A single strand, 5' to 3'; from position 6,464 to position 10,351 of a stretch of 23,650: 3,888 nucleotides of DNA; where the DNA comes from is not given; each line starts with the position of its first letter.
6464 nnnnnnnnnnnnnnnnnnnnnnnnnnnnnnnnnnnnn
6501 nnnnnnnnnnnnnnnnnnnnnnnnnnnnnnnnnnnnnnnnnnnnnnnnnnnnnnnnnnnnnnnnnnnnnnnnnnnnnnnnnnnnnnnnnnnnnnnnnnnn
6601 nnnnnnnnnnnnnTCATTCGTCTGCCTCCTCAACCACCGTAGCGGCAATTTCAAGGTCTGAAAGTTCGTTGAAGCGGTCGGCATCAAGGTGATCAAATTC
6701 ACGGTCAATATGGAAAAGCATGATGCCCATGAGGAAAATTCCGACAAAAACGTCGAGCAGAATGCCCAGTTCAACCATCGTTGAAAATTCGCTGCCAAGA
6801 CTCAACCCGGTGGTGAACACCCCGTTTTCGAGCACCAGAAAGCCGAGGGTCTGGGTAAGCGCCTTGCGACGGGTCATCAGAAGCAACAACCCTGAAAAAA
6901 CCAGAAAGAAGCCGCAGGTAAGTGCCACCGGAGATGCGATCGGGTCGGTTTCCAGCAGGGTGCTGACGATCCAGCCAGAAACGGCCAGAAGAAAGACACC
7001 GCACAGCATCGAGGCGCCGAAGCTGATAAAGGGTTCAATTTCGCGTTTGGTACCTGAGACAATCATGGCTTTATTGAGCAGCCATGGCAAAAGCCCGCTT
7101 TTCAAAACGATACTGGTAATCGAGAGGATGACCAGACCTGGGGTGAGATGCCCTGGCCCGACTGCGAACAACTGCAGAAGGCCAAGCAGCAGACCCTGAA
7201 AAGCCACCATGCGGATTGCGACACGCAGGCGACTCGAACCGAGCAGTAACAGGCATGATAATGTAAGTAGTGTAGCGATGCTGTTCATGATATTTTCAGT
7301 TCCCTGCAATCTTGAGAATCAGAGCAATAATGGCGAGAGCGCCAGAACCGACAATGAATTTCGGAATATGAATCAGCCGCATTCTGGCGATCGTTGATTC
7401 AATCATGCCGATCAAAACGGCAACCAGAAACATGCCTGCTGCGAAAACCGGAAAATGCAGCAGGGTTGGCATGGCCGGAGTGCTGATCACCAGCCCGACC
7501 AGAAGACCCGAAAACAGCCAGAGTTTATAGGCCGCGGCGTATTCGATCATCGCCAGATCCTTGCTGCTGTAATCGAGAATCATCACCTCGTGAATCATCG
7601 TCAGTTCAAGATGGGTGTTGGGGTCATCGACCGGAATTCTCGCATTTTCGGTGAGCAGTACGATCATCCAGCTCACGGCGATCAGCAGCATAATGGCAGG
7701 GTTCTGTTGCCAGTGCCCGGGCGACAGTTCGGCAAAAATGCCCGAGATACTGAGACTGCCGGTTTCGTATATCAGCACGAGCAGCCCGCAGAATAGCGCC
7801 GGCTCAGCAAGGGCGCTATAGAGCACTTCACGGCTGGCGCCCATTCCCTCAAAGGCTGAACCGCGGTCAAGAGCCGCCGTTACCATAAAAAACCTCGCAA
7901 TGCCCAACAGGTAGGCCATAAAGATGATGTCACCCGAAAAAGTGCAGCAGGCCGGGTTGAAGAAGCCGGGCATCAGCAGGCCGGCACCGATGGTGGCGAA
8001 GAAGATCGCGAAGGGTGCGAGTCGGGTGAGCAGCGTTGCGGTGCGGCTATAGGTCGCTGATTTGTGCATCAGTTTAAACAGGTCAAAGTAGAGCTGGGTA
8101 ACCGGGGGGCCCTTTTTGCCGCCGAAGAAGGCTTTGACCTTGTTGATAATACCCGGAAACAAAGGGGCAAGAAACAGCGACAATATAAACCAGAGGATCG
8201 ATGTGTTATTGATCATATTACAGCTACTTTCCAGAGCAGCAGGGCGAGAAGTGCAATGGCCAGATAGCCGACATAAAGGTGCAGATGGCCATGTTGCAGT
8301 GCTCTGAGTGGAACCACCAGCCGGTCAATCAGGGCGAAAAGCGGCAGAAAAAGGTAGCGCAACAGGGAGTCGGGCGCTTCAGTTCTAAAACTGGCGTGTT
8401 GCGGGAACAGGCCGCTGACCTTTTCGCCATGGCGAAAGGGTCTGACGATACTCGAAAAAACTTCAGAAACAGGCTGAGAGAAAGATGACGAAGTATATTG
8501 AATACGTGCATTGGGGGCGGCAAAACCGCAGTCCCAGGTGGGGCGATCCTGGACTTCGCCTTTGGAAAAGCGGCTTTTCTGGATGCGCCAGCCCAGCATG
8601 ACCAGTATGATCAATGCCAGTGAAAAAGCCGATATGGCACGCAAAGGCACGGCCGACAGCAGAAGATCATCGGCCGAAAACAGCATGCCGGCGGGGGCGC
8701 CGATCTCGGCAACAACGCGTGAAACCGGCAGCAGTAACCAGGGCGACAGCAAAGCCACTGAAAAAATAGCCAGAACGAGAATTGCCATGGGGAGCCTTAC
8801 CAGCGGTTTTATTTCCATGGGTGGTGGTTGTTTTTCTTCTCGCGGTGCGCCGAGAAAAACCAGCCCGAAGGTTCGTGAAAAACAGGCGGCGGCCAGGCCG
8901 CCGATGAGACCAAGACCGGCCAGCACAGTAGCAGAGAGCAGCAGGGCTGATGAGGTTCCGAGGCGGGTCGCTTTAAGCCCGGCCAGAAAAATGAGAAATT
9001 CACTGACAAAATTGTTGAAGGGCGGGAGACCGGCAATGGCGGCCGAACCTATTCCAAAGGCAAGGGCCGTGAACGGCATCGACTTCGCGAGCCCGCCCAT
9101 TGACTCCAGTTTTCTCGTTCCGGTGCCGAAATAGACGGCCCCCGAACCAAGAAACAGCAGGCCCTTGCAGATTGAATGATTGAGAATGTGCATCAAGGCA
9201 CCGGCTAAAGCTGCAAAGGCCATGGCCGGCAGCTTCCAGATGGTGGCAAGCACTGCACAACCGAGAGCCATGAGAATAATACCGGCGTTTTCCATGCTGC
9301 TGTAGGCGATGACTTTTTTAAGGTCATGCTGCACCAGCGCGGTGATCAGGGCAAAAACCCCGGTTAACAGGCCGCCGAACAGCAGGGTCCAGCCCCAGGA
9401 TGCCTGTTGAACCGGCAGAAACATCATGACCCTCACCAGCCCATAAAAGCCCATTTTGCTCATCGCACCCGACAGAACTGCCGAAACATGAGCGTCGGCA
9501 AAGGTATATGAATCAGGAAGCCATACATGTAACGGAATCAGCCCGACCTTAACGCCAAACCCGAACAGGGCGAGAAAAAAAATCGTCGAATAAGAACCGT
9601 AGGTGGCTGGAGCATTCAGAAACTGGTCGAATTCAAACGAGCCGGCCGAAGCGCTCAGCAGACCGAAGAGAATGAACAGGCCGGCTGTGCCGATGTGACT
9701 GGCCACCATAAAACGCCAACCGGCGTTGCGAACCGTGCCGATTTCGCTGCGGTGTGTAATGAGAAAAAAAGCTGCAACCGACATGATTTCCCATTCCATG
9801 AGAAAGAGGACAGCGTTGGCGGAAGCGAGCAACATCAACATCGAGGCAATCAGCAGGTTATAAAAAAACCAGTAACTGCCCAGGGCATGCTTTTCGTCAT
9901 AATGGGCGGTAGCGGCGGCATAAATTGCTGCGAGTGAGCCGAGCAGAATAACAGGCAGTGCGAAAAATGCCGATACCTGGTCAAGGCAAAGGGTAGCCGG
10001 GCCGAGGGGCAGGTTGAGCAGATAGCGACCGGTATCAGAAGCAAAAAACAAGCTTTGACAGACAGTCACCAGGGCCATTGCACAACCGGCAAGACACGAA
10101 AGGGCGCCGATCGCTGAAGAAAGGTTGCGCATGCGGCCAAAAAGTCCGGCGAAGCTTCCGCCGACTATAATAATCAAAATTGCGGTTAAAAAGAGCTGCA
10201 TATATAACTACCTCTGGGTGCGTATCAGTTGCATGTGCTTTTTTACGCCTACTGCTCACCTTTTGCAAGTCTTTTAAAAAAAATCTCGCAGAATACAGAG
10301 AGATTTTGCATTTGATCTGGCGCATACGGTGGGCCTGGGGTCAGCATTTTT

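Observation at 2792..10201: Six-gene Hyf-type 'hydrogenase' operon whose catalytic subunit has lost the [NiFe] cysteine ligands (Ehr-type complex of unknown redox function)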

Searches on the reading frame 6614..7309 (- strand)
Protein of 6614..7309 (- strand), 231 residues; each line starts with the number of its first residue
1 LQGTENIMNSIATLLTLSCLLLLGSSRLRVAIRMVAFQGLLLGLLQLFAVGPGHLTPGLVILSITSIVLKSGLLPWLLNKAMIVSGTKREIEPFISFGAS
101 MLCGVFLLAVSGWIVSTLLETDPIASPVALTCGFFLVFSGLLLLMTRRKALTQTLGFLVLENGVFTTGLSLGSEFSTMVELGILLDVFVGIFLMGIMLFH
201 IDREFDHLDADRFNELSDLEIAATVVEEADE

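Call 4: search_protein_families(library=pfam, proteins=[window:6614-7309:-])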
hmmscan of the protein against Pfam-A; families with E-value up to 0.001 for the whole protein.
window:6614-7309:- (231 aa): 1 family
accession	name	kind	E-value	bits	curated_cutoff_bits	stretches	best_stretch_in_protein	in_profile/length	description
PF00420.29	Oxidored_q2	-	0.00041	20.5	26.1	1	130-218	3-92/95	NADH-ubiquinone/plastoquinone oxidoreductase chain 4L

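Call 5: search_protein_families(library=ncbifam, proteins=[window:6614-7309:-])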
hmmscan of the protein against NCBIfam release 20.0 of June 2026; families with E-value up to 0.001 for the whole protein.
window:6614-7309:- (231 aa): 1 family
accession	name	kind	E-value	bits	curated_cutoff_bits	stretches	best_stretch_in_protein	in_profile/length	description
NF008556.0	PRK11492.1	equivalog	1.2e-20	74.4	136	1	5-216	4-214/216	hydrogenase 4 membrane subunit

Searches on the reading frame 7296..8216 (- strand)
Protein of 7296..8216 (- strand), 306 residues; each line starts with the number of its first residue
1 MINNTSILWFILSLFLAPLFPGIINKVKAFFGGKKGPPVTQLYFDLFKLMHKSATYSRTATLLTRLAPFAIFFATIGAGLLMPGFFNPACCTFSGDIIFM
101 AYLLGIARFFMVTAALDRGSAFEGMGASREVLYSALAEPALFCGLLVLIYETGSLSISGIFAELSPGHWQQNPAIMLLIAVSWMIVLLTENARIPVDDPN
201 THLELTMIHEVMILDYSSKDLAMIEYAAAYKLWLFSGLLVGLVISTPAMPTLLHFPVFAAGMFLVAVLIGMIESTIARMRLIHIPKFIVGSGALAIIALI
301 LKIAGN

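Call 4: search_protein_families(library=pfam, proteins=[window:7296-8216:-])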
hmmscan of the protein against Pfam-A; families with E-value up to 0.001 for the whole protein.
window:7296-8216:- (306 aa): 1 family
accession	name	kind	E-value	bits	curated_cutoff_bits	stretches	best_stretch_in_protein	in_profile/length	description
PF00146.26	NADHdh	-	7.6e-30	104.7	27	1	8-297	6-292/298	NADH dehydrogenase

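Call 5: search_protein_families(library=ncbifam, proteins=[window:7296-8216:-])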
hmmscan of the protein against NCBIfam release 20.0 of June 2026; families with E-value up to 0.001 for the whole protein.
window:7296-8216:- (306 aa): 1 family
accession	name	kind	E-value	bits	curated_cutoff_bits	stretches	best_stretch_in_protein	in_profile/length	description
NF004741.0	PRK06076.1-2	equivalog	0.00022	20.5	305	1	39-283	59-309/337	NADH-quinone oxidoreductase subunit NuoH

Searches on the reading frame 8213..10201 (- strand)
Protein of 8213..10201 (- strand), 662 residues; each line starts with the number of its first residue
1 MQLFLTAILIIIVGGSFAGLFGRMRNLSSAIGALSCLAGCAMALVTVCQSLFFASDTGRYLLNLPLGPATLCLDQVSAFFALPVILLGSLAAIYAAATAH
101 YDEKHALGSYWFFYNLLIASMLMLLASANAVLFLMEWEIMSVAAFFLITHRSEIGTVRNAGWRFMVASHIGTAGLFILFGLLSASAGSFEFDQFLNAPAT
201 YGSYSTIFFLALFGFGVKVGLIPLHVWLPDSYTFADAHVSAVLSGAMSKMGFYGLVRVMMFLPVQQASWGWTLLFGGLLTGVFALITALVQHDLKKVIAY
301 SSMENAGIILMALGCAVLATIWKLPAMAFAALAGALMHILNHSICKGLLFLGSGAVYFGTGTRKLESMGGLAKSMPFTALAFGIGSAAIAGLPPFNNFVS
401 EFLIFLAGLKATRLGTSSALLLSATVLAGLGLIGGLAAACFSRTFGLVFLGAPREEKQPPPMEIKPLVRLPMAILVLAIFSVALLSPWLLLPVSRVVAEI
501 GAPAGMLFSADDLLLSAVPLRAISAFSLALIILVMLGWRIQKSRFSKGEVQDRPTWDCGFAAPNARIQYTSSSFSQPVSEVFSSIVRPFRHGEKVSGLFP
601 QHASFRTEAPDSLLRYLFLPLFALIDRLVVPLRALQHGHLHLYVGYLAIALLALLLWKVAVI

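Call 4: search_protein_families(library=pfam, proteins=[window:8213-10201:-])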
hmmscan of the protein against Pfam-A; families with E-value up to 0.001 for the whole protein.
window:8213-10201:- (662 aa): 1 family
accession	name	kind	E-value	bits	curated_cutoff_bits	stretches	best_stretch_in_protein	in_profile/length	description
PF00361.26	Proton_antipo_M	-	7.6e-48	163.6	21.5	1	128-414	2-281/294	NADH:quinone oxidoreductase/Mrp antiporter, TM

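Call 5: search_protein_families(library=ncbifam, proteins=[window:8213-10201:-])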
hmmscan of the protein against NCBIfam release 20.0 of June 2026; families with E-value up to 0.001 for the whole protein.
window:8213-10201:- (662 aa): 71 families (the best 25 are shown)
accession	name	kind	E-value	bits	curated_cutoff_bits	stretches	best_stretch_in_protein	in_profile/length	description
NF005086.0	PRK06521.1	equivalog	7.5e-146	487.3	667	1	2-656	6-665/669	hydrogenase 4 subunit B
NF006418.0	PRK08667.1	equivalog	1.9e-106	357.1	794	1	2-657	4-639/644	hydrogenase membrane subunit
NF006240.0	PRK08376.1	subfamily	9.7e-64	216.1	662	1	72-488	87-494/521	putative monovalent cation/H+ antiporter subunit D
NF005958.0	PRK08042.1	equivalog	6.7e-63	213.4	727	1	4-601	7-578/608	formate hydrogenlyase subunit 3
NF006419.0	PRK08668.1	equivalog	5e-55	187.4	617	1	4-497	4-478/613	NADH dehydrogenase subunit M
NF005097.0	PRK06525.1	equivalog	8.9e-54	183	430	1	2-488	3-478/480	hydrogenase 4 subunit D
TIGR01972.1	NDH_I_M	subfamily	3.6e-50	171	263.8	1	80-497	79-479/486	NADH-quinone oxidoreductase subunit M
TIGR00940.1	2a6301s01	subfamily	4.6e-49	167.4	920.45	1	70-488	70-491/793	monovalent cation:proton antiporter subunit A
NF009310.0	PRK12668.1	equivalog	2.7e-48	165.2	564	1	65-424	58-384/584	Na(+)/H(+) antiporter subunit D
NF009288.0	PRK12648.1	equivalog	3.6e-48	164.3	1104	1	7-493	6-478/954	monovalent cation/H+ antiporter subunit A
NF009285.0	PRK12645.1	equivalog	3.7e-46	157.8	1028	1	70-485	73-492/804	Na+/H+ antiporter subunit A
NF005044.0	PRK06458.1-4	equivalog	6.2e-44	150.7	610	1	70-482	69-475/531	hydrogenase 4 subunit F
TIGR01974.1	NDH_I_L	subfamily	1.1e-43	150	407.5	1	5-532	4-529/630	NADH-quinone oxidoreductase subunit L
NF009287.0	PRK12647.1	equivalog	1.5e-43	149.4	937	1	71-558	72-538/773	putative monovalent cation/H+ antiporter subunit A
NF005141.0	PRK06590.1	equivalog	9.3e-43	147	556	1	2-489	3-472/615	NADH-quinone oxidoreductase subunit L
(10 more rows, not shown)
